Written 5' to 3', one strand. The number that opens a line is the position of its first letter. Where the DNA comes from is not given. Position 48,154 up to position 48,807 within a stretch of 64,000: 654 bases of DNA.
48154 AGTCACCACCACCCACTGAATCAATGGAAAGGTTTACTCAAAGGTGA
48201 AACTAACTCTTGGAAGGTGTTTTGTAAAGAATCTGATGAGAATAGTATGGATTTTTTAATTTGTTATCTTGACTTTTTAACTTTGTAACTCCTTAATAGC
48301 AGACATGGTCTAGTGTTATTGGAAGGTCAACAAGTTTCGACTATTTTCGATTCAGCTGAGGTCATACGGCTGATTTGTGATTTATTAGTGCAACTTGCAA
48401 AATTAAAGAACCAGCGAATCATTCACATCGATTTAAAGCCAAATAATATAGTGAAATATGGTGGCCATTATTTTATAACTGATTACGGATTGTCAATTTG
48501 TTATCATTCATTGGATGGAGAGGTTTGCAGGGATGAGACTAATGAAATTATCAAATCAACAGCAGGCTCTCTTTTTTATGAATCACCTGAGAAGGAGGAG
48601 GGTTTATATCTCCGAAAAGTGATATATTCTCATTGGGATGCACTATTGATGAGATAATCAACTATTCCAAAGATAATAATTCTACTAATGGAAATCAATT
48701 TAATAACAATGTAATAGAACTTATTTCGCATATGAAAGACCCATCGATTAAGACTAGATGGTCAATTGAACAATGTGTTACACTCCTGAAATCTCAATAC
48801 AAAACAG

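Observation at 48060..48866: Headless protein-kinase gene inside the receptor array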

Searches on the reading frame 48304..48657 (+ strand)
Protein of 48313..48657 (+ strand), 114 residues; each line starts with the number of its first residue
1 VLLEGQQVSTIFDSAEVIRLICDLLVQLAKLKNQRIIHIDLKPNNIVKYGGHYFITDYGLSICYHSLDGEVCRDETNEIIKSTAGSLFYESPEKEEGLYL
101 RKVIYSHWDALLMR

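Call 15: search_protein_representatives(protein=window:48304-48603:+)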
Query: 100 residues. Proteins with E-value up to 0.001 (for the whole library): 159; up to 1e-10: 5; up to 1e-30: 0. The best 150 are listed.
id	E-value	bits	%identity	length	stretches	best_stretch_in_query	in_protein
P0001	2.2e-28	114.2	62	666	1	3-98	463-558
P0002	1.7e-14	69.7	40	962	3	14-73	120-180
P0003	8.3e-14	67.5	47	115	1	5-98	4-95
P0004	9.4e-13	64.1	44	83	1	4-69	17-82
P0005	2.3e-11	59.6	32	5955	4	19-67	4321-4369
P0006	4.7e-10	55.4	33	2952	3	19-66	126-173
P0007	5.7e-10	55.2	32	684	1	11-98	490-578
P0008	1.5e-09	53.8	40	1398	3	15-70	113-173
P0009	1.6e-09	53.7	37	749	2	21-66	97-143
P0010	2.6e-09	53.0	35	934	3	17-91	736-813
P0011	7.0e-09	51.7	32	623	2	19-86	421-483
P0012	1.1e-08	51.1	34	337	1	6-98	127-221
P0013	1.4e-08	50.7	28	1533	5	18-78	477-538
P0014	2.8e-08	49.7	39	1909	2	12-66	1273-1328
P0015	3.2e-08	49.6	36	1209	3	17-64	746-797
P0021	2.7e-07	46.6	40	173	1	19-99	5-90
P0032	2.5e-06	43.5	35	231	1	19-98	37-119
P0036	3.1e-06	43.2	37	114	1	6-96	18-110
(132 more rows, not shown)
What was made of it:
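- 48289..48599 (+): Ancestral frame, segment B: beta5/hinge (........), helix (DLLVQL), catalytic loop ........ (family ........), TDYG (family IDYG/IDFE) and SPEK. 62% over 96 aa by phmmer (call 15).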

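Call 19: find_homologous_proteins(query=P0001, max_evalue=0.001)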
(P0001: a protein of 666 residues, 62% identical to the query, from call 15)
Query P0001 (666 aa): 2 proteins with E <= 0.001 among 8000 candidates.
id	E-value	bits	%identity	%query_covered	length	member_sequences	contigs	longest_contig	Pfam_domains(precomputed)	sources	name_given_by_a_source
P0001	0.0e+0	1492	100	100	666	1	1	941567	PF07714.24,PF00069.32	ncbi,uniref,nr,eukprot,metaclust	ncbi:predicted protein [Naegleria gruberi]|uniref:Predicted protein n=1 Tax=Naegleria gruberi TaxID=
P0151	4.0e-158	546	43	99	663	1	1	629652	PF00069.32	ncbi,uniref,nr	ncbi:hypothetical protein C9374_005630 [Naegleria lovaniensis]|uniref:non-specific serine/threonine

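Call 20: find_encoding_contigs(protein=P0001, flank=10000, max_places=3)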
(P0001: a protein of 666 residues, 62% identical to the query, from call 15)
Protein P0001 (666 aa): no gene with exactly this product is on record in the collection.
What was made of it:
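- No expression data or sequencing reads could be examined. dN/dS could not be computed because the paralog's DNA was not retrievable (call 20).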

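Call 21: find_encoding_contigs(protein=P0151, flank=10000, max_places=3)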
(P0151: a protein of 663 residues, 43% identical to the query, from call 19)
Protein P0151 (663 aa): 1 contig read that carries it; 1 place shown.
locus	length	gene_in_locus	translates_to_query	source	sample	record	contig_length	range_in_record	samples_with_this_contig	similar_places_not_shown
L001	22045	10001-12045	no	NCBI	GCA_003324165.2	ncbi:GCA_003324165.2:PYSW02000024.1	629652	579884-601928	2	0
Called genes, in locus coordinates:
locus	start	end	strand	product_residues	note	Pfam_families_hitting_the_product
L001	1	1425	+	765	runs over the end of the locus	PF05762:VWA_CoxE, PF00092:VWA, PF13519:VWA_2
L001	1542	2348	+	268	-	-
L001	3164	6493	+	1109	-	PF13604:AAA_30 (faint), PF00270:DEAD, PF13245:AAA_19 (weak), PF13401:AAA_22 (weak), PF00271:Helicase_C, PF04408:WHD_HA2, PF21010:HA2_C, PF07717:OB_NTP_bind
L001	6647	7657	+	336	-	-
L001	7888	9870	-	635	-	-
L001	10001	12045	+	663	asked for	PF00069:Pkinase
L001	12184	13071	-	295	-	PF00459:Inositol_P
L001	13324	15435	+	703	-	PF01171:ATP_bind_3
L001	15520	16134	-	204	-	-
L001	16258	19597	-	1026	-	PF00036:EF-hand_1 (faint), PF13405:EF-hand_6 (faint), PF13499:EF-hand_7 (weak), PF09279:EF-hand_like (weak), PF00388:PI-PLC-X, PF00387:PI-PLC-Y, PF00168:C2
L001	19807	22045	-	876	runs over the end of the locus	-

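Call 23: search_protein_families(library=pfam, proteins=[P0001, P0151, P0007, P0012, P0003, P0004], max_evalue=0.01)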
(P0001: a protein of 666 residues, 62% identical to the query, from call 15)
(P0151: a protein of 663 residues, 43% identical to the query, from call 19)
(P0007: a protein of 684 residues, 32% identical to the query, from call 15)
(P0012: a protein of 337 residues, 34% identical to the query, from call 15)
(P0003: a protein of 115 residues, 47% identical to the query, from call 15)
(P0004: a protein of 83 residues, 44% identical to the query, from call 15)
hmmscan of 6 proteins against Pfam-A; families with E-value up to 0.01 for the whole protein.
P0001 (666 aa): 2 families
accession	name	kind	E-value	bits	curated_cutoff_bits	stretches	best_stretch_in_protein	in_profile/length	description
PF00069.31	Pkinase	-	2.9e-15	56.8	31.7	1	474-632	94-243/263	Protein kinase domain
PF07714.23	PK_Tyr_Ser-Thr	-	6.6e-06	26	23.1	1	478-584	102-202/258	Protein tyrosine and serine/threonine kinase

P0151 (663 aa): 2 families
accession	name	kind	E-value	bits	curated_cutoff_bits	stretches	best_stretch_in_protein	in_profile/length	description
PF00069.31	Pkinase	-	6.2e-12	45.9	31.7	1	474-585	91-191/263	Protein kinase domain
PF07714.23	PK_Tyr_Ser-Thr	-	2.5e-05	24.1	23.1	1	464-596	85-208/258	Protein tyrosine and serine/threonine kinase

P0007 (684 aa): 3 families
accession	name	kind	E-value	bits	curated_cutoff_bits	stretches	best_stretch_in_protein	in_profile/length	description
PF00069.31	Pkinase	-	5.8e-18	65.7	31.7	1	481-644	82-259/263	Protein kinase domain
PF07714.23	PK_Tyr_Ser-Thr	-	1e-08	35.3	23.1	1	454-652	86-239/258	Protein tyrosine and serine/threonine kinase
PF17667.7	Pkinase_fungal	-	0.0047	16.1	24.1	0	498-550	287-345/387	Fungal protein kinase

P0012 (337 aa): 2 families
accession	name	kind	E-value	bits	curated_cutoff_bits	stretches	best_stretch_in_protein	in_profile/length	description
PF00069.31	Pkinase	-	2.2e-19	70.3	31.7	1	136-299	93-259/263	Protein kinase domain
PF07714.23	PK_Tyr_Ser-Thr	-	6.7e-08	32.6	23.1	1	136-295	97-252/258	Protein tyrosine and serine/threonine kinase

P0003 (115 aa): 1 family
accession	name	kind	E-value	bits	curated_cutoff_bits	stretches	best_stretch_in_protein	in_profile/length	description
PF00069.31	Pkinase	-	4.6e-09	36.5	31.7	1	33-114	118-188/263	Protein kinase domain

P0004 (83 aa): 3 families
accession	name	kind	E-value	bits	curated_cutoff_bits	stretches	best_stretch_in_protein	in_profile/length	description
PF00069.31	Pkinase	-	6.3e-08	32.8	31.7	1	2-81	73-149/263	Protein kinase domain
PF17667.7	Pkinase_fungal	-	0.00063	19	24.1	1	15-78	270-340/387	Fungal protein kinase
PF01163.29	RIO1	-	0.0009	19.3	22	1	21-75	92-149/187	RIO domain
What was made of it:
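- Closest known: Canonical eukaryotic protein kinases. Different: The N-lobe is invisible to Pfam in every family member (call 23).
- Tried and rejected: The idea that the family is a mobile-element gene rests only on weak Pkinase_fungal hits (E 5e-3 and 6e-4, call 23).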

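Call 24: list_cluster_members(proteins=[P0003, P0004, P0007, P0012, P0001, P0021, P0032, P0036])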
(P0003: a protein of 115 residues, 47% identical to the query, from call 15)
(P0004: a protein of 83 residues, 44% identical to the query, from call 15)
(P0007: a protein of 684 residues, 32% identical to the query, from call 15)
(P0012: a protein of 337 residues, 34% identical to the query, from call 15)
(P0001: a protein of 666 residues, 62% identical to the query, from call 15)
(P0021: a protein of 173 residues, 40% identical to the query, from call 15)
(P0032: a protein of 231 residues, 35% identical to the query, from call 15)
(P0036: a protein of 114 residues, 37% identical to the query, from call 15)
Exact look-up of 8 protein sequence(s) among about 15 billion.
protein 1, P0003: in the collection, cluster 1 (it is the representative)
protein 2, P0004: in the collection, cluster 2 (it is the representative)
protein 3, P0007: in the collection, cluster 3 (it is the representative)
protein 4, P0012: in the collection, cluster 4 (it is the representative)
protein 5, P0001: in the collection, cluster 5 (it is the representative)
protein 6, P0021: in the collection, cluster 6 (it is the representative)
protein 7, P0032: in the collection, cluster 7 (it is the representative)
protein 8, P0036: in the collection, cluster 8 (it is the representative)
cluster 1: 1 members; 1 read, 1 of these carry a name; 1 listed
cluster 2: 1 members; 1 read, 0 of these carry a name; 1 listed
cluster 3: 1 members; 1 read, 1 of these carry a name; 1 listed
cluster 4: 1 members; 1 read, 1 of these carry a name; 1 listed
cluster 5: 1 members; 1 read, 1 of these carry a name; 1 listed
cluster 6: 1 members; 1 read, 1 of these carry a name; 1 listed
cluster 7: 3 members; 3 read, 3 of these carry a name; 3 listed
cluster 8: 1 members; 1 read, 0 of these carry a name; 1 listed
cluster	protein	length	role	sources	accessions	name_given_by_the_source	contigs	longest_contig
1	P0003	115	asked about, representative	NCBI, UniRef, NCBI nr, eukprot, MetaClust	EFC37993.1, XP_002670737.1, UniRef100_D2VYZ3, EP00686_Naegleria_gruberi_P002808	predicted protein [Naegleria gruberi] | non-specific serine/threonine protein kinase n=1 Tax=Naegleria gruberi TaxID=5762 ... | uncharacterized protein NAEGRDRAFT_74296 [Naegleria gruberi]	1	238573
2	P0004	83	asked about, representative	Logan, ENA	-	-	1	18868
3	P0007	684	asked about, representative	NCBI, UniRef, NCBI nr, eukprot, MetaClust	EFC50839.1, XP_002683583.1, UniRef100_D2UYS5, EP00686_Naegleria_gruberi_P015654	predicted protein [Naegleria gruberi] | Predicted protein n=1 Tax=Naegleria gruberi TaxID=5762 RepID=D2UYS5_NAEGR | uncharacterized protein NAEGRDRAFT_61572 [Naegleria gruberi]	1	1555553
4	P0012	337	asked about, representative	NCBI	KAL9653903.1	hypothetical protein ABK040_012962 [Willaertia magna]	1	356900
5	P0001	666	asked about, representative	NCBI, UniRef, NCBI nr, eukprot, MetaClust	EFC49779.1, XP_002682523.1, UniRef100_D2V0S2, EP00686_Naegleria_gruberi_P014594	predicted protein [Naegleria gruberi] | Predicted protein n=1 Tax=Naegleria gruberi TaxID=5762 RepID=D2V0S2_NAEGR | uncharacterized protein NAEGRDRAFT_62395 [Naegleria gruberi]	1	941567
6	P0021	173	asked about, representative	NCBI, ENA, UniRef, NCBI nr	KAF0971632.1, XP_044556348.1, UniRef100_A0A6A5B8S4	hypothetical protein FDP41_009855 [Naegleria fowleri] | Protein kinase domain-containing protein n=1 Tax=Naegleria fowleri TaxID=5763 ... | uncharacterized protein FDP41_009855 [Naegleria fowleri]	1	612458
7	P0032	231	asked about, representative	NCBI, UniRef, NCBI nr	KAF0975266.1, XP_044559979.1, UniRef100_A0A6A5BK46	hypothetical protein FDP41_006018 [Naegleria fowleri] | Protein kinase domain-containing protein n=1 Tax=Naegleria fowleri TaxID=5763 ... | uncharacterized protein FDP41_006018 [Naegleria fowleri]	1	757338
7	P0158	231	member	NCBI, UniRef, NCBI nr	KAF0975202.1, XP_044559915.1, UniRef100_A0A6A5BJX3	hypothetical protein FDP41_005955 [Naegleria fowleri] | Protein kinase domain-containing protein n=1 Tax=Naegleria fowleri TaxID=5763 ... | uncharacterized protein FDP41_005955 [Naegleria fowleri]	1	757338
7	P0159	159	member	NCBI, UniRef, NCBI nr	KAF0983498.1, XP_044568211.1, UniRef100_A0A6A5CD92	hypothetical protein FDP41_010563 [Naegleria fowleri] | Protein kinase domain-containing protein n=1 Tax=Naegleria fowleri TaxID=5763 ... | uncharacterized protein FDP41_010563 [Naegleria fowleri]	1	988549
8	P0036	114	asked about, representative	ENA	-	-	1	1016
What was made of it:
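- The best hit in a full HMMER scan of 1.84 billion representatives is N. gruberi EFC49779 (62% identity, E=2e-28), and nothing near 100% was found (calls 15, 19, 24).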

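Call 28: find_encoding_contigs(protein=P0004, flank=10000, max_places=5)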
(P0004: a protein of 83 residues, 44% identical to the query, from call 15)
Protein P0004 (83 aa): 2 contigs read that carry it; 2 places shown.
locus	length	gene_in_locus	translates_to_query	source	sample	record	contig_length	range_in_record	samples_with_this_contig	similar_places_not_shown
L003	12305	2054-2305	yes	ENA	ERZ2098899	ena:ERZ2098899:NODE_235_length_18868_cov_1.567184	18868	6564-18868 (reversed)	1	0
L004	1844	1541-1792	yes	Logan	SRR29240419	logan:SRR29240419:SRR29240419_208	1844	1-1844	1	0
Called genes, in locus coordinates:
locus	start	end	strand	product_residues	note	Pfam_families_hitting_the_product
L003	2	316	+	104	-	?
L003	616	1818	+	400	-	-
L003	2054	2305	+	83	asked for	PF00069:Pkinase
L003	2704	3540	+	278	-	PF03637:Mob1_phocein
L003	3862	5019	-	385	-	PF21369:STL11_N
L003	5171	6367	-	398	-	-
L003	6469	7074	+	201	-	-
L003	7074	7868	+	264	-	PF05118:Asp_Arg_Hydrox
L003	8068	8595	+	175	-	PF10157:BORCS6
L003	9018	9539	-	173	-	-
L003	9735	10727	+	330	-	PF00106:adh_short, PF08659:KR, PF23441:SDR, PF13561:adh_short_C2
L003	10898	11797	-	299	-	PF09414:RNA_ligase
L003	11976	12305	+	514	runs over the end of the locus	PF24048:LRR_NXF1-5 (weak), PF12799:LRR_4 (faint), PF22602:NXF_NTF2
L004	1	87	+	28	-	?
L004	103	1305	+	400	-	-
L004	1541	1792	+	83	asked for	PF00069:Pkinase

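Call 30: find_homologous_proteins(query=A1, max_evalue=1e-8)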
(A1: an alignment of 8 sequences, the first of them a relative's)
Query A1 (8 sequences) (666 aa, profile of the alignment): 3 proteins with E <= 1e-8 among 8000 candidates.
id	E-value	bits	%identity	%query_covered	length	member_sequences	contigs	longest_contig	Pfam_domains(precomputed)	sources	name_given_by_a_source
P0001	1.8e-125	437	100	100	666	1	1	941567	PF07714.24,PF00069.32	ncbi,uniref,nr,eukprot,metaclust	ncbi:predicted protein [Naegleria gruberi]|uniref:Predicted protein n=1 Tax=Naegleria gruberi TaxID=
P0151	4.0e-116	406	43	99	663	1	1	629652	PF00069.32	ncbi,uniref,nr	ncbi:hypothetical protein C9374_005630 [Naegleria lovaniensis]|uniref:non-specific serine/threonine 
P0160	5.2e-10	57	24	21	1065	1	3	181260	PF07714.24,PF00069.32,PF13385.14,PF03109.23,PF14531.13,PF06790.18,PF13646.13,PF01636.30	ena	-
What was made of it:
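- Tried and rejected: A profile search with the family alignment added only one distant protein (call 30).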

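Call 39: predict_structure(alignment_id=A1)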
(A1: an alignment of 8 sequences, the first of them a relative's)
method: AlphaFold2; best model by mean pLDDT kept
length: 666 residues; sequences in the alignment: 8
mean_pLDDT: 52.7   pTM: 0.42
mean pLDDT of the five models: 52.7, 50.0, 49.3, 48.8, 45.8
residues with pLDDT >= 90: 53; 70-90: 126; 50-70: 80; < 50: 407
segments of 3 or more residues with pLDDT < 50: 1-89, 95-152, 157-225, 239-388, 405-413, 583-591, 652-666
pLDDT, mean of each block of 10 residues (from residue 1): 31 29 29 28 31 39 43 46 47 45 40 35 30 38 42 46 35 27 27 33 30 36 49 50 43 39 40 45 44 38 40 40 38 40 39 33 34 30 41 67 49 63 74 67 54 61 72 81 92 87 83 80 80 84 76 80 91 88 46 66 88 89 94 90 69 45 40
secondary structure, 60 per line:
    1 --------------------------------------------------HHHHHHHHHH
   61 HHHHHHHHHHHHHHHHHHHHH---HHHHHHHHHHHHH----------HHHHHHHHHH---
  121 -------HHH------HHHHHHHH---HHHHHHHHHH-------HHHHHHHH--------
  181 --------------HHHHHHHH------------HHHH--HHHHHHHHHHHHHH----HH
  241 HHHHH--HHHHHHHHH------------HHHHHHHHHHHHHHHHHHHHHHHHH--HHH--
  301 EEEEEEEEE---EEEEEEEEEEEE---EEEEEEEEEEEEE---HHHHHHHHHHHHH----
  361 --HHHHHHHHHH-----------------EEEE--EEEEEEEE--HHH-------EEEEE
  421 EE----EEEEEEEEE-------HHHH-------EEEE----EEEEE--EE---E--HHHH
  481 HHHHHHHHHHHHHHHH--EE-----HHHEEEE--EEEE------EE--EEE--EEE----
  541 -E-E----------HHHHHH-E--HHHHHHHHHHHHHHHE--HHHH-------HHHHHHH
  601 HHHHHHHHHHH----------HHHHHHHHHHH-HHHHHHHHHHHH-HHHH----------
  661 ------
elements in order (helices of 4 or more, strands of 3 or more residues): H51-81 H85-97 H108-117 H137-144 H148-157 H165-172 H195-202 H215-218 H221-234 H239-245 H248-256 H269-293 E301-309 E313-324 E328-340 H344-356 H363-372 E390-393 E396-403 E416-422 E427-435 H443-446 E454-457 E462-466 H477-496 E509-512 E515-518 E529-531 E534-536 H555-560 H565-579 H583-586 H594-611 H622-632 H634-645 H647-650

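Call 42: fold_search(model_id=the predicted structure, library=pdb)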
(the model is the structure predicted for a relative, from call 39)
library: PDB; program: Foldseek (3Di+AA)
matches with E <= 10: 1916; with E <= 0.001: 1806
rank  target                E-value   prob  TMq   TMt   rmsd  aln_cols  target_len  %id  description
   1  7uy0_A                1.2e-09  1.00  0.24  0.34  22.9       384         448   16  Crystal structure of human Fgr tyrosine kinase in complex with A-419259 (released 2022-12-28)
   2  5flf_C                2.3e-09  1.00  0.25  0.52   8.0       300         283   16  DISEASE LINKED MUTATION IN FGFR (released 2016-03-30)
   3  6bl8_B                2.5e-09  1.00  0.25  0.56   7.7       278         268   15  Predicting the Conformational Variability of Abl Tyrosine Kinase Using Molecular Dynamics Simulations and Markov State (released 2018-03-07)
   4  8x5z                  2.5e-09  1.00  0.25  0.53  10.6       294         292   17  The Crystal Structure of PAK1 kinase domain from Biortus. (released 2023-12-06)
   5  2x2m_B                2.9e-09  1.00  0.25  0.54   9.7       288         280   16  Crystal Structure of phosphorylated RET tyrosine kinase domain with inhibitor (released 2010-02-09)
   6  2ivu                  3.9e-09  1.00  0.25  0.51  10.0       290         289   16  Crystal structure of phosphorylated RET tyrosine kinase domain complexed with the inhibitor ZD6474 (released 2006-08-10)
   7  4zim_A                4.1e-09  1.00  0.25  0.52  10.7       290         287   14  CRYSTAL STRUCTURE OF JANUS KINASE 2 IN COMPLEX WITH A 9H-CARBAZOLE-1-CARBOXAMIDE INHIBITOR (released 2015-06-03)
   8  7xbr_H                4.5e-09  1.00  0.26  0.60   9.5       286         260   17  Crystal structure of phosphorylated AtMKK5 (released 2023-02-08)
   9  4xg9_B                5.0e-09  1.00  0.25  0.57   9.2       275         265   15  Crystal structure of an inhibitor-bound Syk (released 2015-12-30)
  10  2x2m_A                5.0e-09  1.00  0.25  0.52   9.8       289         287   15  Crystal Structure of phosphorylated RET tyrosine kinase domain with inhibitor (released 2010-02-09)
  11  4li5                  5.0e-09  1.00  0.24  0.47  11.0       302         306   13  EGFR-K IN COMPLEX WITH N-[3-[[5-chloro-4-(1H-indol-3-yl)pyrimidin-2-yl]amino]-4-methoxy-phenyl] Prop-2-enamide (released 2013-08-28)
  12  5cf5_A                5.6e-09  1.00  0.25  0.52  10.6       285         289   15  CRYSTAL STRUCTURE OF JANUS KINASE 2 IN COMPLEX WITH N,N-DICYCLOPROPYL-7-[(DIMETHYL-1,3-THIAZOL-2-YL)AMINO]-10-ETHYL-3- (released 2015-08-26)
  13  4j95_A                5.9e-09  1.00  0.23  0.49   9.6       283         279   14  Crystal Structure of FGF Receptor 2 (FGFR2) Kinase Domain Harboring the Pathogenic K659N Mutation Responsible for an U (released 2013-08-07)
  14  8pq9_C                6.3e-09  1.00  0.24  0.50   9.5       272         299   15  c-KIT kinase domain in complex with avapritinib (released 2023-12-27)
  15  7aem                  7.0e-09  1.00  0.26  0.50  10.5       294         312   12  Studies Towards a Reversible EGFR C797S Triple Mutant Inhibitor Series (released 2021-04-07)
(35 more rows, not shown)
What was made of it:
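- On Eukaryotic protein kinase domain (Pfam PF00069): Foldseek aligns the P0001 model to whole kinase domains (call 42).
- Closest known: Canonical eukaryotic protein kinases. Same: The AlphaFold model of the parent aligns to whole kinase domains over ~270-300 columns (calls 39, 42).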

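Call 44: find_encoding_contigs(protein=P0032, flank=6000, max_places=4)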
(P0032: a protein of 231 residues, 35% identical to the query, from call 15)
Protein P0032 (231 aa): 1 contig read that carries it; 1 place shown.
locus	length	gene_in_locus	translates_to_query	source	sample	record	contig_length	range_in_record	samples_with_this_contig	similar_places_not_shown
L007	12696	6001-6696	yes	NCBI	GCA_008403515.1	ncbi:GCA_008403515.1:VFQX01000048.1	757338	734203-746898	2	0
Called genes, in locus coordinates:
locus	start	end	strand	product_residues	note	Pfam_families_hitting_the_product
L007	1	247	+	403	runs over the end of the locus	PF24758:LRR_At5g56370 (faint)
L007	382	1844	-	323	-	PF00153:Mito_carr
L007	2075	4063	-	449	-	PF00069:Pkinase, PF07714:PK_Tyr_Ser-Thr, PF03109:ABC1 (weak), PF00069:Pkinase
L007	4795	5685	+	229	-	-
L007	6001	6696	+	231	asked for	PF00069:Pkinase, PF07714:PK_Tyr_Ser-Thr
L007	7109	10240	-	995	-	PF16043:DUF4795 (weak)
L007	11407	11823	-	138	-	PF03874:RNA_pol_Rpb4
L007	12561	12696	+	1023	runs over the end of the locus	-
